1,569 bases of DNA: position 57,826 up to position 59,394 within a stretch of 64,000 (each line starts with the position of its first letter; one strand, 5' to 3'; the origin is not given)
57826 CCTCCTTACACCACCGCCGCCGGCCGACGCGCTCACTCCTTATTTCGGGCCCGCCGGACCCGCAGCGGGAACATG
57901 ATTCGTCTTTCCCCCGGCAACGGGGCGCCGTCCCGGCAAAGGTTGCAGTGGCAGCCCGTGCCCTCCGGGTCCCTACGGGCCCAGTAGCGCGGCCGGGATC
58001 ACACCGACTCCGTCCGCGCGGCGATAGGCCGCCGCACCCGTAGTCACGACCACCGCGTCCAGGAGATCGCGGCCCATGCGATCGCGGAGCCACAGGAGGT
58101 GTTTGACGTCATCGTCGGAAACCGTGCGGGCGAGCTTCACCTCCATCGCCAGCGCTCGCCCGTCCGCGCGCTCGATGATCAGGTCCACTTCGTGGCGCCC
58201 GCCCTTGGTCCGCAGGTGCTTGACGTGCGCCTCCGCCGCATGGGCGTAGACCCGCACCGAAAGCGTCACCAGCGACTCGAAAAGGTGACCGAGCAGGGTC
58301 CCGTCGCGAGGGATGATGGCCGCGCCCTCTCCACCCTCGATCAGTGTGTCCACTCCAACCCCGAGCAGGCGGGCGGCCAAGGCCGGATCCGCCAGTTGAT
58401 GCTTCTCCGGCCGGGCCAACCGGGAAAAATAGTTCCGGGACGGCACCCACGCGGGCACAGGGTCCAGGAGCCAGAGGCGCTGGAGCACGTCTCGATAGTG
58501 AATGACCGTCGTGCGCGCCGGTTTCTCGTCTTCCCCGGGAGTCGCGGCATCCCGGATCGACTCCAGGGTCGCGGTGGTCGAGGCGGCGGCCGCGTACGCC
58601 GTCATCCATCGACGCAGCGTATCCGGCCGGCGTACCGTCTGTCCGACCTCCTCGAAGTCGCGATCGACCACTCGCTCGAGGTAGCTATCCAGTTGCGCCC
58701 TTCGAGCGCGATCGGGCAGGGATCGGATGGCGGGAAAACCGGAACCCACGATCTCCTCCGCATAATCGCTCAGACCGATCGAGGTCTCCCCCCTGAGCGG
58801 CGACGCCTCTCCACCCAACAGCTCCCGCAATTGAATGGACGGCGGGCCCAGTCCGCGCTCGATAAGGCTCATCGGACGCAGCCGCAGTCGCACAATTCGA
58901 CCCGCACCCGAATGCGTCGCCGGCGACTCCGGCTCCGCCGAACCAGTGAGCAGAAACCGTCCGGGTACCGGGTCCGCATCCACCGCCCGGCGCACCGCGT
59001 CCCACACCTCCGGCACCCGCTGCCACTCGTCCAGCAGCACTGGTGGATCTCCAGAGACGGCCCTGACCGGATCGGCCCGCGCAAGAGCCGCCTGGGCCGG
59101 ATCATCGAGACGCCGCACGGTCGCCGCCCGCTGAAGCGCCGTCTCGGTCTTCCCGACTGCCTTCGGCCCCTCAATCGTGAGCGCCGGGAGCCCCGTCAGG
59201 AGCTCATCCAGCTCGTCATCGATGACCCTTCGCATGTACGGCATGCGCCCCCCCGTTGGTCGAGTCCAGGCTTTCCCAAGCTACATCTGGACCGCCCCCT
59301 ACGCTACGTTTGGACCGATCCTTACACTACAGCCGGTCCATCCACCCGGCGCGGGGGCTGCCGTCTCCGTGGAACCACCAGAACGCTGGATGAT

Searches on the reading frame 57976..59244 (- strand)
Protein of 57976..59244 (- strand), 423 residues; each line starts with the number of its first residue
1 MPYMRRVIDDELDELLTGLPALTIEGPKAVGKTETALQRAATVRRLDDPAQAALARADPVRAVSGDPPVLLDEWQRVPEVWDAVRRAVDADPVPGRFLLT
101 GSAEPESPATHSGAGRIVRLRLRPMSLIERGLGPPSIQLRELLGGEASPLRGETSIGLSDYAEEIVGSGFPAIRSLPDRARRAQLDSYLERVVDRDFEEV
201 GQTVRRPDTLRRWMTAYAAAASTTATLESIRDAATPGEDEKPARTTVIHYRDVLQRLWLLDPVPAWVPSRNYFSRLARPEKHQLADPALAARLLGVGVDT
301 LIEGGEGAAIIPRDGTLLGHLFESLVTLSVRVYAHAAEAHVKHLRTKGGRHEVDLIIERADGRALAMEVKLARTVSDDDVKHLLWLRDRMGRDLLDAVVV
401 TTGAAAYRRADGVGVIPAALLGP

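Call 51: search_protein_families(library=pfam, proteins=[window:57976-59244:-], max_evalue=0.001)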
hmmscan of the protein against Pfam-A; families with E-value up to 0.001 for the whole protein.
window:57976-59244:- (423 aa): 2 families
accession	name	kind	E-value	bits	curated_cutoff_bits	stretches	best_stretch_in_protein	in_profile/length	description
PF13635.12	DUF4143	-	5.8e-21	75.3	28.1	1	195-371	2-159/160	Domain of unknown function (DUF4143)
PF13173.12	AAA_14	-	6.2e-12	46.1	27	1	21-129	4-127/129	AAA domain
